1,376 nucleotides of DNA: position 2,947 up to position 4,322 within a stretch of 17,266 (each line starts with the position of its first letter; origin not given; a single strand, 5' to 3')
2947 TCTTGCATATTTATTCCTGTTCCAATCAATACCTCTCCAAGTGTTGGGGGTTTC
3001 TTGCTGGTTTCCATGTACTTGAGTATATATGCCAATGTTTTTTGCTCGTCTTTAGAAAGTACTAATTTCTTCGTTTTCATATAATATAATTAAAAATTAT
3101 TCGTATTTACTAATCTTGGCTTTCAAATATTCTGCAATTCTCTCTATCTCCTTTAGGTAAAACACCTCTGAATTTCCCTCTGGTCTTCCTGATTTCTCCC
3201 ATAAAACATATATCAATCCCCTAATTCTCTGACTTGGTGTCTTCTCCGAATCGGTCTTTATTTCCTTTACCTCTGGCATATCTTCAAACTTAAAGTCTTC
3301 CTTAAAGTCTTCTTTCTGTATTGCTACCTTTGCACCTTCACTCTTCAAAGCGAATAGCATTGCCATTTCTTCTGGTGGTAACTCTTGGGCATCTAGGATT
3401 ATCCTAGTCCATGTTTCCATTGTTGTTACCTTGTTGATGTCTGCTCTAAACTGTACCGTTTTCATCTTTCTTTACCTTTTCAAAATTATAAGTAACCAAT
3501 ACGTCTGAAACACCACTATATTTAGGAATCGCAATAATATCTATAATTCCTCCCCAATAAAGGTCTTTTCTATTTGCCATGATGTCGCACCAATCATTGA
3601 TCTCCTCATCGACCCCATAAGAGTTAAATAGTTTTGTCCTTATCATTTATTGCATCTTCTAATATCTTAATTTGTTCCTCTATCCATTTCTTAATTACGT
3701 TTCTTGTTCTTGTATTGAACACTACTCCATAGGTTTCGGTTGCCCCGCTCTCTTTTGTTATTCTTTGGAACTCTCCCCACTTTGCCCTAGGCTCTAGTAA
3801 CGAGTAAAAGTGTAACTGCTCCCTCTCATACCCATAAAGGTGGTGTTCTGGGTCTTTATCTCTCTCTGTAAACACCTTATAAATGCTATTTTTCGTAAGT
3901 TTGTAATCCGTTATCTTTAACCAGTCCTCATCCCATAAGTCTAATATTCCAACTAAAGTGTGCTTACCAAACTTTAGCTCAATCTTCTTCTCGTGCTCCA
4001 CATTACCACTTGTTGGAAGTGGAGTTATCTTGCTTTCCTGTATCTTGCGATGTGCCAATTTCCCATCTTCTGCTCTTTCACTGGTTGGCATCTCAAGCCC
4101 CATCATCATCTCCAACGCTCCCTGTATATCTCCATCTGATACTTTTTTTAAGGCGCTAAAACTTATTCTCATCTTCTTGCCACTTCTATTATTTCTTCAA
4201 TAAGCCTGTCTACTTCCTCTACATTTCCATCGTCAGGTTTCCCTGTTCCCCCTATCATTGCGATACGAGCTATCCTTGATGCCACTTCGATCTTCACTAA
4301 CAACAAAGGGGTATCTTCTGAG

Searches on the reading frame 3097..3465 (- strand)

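Call 10: search_protein_families(library=pfam, max_evalue=0.01, proteins=[window:3097-3465:-])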
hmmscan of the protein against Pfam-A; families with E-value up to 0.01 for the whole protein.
window:3097-3465:- (122 aa): 1 family
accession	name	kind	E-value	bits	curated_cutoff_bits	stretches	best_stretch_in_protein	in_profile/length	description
PF11154.13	DUF2934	-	0.0034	17.4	22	1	79-100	4-25/37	Protein of unknown function (DUF2934)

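Call 87: search_protein_families(library=phrogs, max_evalue=0.001, proteins=[window:3097-3465:-])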
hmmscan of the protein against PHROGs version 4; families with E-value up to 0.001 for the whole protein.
window:3097-3465:- (122 aa): 0 families

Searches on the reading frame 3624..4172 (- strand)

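Call 10: search_protein_families(library=pfam, max_evalue=0.01, proteins=[window:3624-4172:-])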
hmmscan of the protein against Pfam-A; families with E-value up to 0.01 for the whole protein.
window:3624-4172:- (182 aa): 1 family
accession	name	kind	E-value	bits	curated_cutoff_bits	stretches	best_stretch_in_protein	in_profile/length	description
PF12705.13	PDDEXK_1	-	0.00086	19.7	22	1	63-127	114-169/247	PD-(D/E)XK nuclease superfamily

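Call 87: search_protein_families(library=phrogs, max_evalue=0.001, proteins=[window:3624-4172:-])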
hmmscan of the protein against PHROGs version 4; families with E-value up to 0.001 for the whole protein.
window:3624-4172:- (182 aa): 0 families
